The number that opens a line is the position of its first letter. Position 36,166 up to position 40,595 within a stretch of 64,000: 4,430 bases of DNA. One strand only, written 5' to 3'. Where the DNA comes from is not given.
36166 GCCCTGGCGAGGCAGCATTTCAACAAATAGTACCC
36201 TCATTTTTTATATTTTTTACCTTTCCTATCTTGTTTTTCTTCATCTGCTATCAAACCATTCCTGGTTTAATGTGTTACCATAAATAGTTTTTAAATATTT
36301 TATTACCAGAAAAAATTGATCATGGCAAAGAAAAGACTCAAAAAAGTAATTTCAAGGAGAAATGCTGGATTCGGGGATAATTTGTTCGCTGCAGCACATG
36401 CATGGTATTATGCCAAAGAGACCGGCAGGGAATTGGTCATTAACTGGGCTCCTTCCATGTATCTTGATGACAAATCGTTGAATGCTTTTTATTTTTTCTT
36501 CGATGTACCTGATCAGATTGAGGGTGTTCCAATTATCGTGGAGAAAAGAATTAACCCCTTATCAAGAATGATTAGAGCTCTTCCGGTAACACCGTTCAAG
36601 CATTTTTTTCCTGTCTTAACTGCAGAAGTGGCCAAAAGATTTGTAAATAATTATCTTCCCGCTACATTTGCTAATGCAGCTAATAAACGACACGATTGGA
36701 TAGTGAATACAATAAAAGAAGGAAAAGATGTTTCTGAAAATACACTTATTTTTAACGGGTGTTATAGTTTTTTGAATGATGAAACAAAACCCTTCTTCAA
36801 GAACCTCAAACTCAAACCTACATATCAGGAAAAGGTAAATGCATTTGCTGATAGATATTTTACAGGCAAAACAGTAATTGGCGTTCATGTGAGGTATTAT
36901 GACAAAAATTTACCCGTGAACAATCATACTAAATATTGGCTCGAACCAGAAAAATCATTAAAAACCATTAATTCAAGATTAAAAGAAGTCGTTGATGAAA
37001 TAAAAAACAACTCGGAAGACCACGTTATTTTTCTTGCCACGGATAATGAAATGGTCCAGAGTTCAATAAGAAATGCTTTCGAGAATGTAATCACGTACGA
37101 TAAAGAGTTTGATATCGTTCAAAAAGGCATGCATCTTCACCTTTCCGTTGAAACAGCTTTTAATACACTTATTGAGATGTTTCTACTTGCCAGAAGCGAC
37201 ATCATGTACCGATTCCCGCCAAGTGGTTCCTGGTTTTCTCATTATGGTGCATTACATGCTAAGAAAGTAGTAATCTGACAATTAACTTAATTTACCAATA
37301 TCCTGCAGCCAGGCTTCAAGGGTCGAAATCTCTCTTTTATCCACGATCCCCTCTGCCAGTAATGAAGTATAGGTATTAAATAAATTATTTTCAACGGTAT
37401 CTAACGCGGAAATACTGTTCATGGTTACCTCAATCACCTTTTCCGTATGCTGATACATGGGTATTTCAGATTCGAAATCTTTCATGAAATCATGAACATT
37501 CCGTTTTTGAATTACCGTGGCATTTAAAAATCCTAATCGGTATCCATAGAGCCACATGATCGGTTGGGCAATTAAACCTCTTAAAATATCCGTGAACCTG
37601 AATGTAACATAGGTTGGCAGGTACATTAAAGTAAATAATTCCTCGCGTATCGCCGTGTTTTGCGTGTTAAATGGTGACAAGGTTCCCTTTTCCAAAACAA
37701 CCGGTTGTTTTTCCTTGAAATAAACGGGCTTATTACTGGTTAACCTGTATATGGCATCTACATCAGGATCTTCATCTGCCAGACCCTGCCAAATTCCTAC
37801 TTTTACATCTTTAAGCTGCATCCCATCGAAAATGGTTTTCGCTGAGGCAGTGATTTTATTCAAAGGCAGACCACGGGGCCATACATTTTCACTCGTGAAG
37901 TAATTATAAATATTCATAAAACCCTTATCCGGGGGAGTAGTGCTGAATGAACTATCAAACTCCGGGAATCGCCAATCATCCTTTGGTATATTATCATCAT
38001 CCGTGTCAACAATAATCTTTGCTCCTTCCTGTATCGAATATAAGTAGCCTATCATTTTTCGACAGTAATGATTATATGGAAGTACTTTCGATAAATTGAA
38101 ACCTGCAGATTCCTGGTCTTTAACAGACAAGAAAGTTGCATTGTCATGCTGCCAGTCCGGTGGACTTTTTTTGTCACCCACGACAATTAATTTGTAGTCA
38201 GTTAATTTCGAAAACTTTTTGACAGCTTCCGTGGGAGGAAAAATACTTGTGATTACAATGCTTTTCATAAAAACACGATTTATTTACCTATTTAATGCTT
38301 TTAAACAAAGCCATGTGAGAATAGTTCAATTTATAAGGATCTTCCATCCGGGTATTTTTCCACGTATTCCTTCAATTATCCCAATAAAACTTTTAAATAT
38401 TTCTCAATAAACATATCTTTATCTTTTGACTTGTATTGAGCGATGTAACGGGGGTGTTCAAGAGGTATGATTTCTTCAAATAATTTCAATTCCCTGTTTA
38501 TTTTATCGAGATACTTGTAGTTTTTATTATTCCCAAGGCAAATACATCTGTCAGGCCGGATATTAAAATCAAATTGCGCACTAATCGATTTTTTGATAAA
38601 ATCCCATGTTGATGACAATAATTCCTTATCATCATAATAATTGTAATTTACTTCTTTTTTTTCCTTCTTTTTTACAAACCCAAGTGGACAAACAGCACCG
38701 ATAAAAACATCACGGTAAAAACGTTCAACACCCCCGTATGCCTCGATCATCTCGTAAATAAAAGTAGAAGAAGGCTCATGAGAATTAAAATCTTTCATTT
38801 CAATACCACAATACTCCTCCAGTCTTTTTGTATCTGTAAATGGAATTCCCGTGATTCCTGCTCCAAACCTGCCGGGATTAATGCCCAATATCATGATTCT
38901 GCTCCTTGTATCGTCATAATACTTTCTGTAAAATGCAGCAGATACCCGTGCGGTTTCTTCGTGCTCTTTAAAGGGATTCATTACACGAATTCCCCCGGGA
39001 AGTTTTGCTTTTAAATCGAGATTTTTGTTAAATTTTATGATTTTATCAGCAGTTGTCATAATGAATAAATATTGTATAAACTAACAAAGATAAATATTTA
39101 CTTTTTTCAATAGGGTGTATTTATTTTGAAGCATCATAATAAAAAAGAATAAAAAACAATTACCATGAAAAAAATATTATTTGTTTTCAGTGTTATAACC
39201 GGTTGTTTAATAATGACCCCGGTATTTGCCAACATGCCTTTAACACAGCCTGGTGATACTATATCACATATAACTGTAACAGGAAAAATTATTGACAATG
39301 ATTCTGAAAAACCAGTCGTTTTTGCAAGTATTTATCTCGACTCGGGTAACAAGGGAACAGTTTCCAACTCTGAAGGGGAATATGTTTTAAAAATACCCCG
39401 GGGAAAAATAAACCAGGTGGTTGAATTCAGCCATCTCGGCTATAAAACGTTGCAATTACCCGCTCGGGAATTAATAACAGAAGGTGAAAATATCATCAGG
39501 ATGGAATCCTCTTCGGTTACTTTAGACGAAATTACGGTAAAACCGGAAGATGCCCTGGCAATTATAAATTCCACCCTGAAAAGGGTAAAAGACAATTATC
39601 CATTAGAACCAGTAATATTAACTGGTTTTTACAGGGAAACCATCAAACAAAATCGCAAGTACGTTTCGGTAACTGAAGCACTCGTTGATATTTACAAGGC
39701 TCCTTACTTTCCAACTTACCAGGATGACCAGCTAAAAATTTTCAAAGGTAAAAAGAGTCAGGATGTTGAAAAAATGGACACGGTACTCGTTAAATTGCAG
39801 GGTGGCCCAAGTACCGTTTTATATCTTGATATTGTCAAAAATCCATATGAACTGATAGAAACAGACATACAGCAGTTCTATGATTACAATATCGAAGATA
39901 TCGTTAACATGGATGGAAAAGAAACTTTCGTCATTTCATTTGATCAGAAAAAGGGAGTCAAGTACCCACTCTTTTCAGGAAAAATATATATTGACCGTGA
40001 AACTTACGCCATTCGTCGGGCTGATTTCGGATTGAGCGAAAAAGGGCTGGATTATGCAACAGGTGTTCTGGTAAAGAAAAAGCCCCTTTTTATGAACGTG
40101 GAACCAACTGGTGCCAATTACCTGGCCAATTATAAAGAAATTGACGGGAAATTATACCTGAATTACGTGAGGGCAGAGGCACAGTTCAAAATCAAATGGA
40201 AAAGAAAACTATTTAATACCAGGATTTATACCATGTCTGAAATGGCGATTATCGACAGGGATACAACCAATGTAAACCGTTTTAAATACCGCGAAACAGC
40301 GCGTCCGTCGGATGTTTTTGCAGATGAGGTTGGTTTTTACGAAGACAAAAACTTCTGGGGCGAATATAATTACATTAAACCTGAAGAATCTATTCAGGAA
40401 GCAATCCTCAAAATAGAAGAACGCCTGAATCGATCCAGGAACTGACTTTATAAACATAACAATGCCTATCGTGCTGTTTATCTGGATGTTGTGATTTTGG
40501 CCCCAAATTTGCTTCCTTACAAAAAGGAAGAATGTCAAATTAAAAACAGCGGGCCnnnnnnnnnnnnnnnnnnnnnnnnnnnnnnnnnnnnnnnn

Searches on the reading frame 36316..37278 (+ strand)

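Call 79: search_protein_families(library=pfam, proteins=[window:36316-37278:+], max_evalue=0.00001)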
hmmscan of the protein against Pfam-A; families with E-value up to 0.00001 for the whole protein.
window:36316-37278:+ (320 aa): 1 family
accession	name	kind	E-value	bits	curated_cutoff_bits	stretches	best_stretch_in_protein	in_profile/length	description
PF05830.17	NodZ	-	2.8e-50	171.4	28.3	1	10-319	4-299/322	Nodulation protein Z (NodZ)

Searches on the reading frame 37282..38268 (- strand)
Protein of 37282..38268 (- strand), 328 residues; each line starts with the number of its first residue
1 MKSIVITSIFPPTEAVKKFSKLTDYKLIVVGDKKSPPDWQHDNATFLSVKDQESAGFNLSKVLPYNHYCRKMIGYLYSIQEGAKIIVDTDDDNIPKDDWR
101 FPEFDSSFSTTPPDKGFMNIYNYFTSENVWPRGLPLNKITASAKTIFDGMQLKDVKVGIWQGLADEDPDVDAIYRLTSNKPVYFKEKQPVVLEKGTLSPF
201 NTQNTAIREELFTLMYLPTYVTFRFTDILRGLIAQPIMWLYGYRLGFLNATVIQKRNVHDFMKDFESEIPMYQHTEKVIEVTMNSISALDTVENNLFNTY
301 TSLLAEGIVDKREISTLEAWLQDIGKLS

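Call 79: search_protein_families(library=pfam, proteins=[window:37282-38268:-], max_evalue=0.00001)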
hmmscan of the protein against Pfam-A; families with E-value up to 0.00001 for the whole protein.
window:37282-38268:- (328 aa): 1 family
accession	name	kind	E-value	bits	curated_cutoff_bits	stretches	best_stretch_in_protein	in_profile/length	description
PF03385.23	STELLO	-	9.4e-12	44.9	27.8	1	224-327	1-105/387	STELLO glycosyltransferases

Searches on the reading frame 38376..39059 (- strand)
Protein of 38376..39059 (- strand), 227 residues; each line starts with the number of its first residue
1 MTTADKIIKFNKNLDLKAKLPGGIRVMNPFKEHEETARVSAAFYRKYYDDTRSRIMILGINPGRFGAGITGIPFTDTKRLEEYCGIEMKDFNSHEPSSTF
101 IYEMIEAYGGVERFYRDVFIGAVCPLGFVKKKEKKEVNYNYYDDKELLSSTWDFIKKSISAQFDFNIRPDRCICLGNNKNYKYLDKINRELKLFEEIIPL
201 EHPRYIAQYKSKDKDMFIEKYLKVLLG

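Call 79: search_protein_families(library=pfam, proteins=[window:38376-39059:-], max_evalue=0.00001)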
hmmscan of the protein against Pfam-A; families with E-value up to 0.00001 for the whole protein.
window:38376-39059:- (227 aa): 1 family
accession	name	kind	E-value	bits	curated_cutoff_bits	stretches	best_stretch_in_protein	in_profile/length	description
PF03167.25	UDG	-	1.9e-17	64.1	24.3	1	46-225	2-140/141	Uracil DNA glycosylase superfamily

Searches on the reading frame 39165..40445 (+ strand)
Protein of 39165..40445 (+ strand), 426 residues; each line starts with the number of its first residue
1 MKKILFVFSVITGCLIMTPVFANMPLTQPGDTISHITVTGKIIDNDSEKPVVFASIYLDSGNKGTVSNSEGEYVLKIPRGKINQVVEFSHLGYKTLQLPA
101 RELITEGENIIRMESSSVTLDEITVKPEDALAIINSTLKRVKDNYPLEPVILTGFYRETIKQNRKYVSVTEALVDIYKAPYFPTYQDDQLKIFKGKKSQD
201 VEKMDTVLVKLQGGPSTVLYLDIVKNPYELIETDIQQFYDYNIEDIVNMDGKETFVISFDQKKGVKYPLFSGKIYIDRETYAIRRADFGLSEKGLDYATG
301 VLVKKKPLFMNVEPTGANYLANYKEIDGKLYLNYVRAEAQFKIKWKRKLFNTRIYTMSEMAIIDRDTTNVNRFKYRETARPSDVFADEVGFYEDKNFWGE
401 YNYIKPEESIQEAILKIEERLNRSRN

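Call 79: search_protein_families(library=pfam, proteins=[window:39165-40445:+], max_evalue=0.00001)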
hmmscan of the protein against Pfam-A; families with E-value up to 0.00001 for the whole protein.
window:39165-40445:+ (426 aa): 2 families
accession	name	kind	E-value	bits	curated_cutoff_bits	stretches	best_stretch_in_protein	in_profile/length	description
PF13715.12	CarbopepD_reg_2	-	2.7e-14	53.4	32.2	1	38-125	1-88/88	CarboxypepD_reg-like domain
PF13620.12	CarboxypepD_reg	-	2.4e-06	28.2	32.3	1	37-98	1-64/82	Carboxypeptidase regulatory-like domain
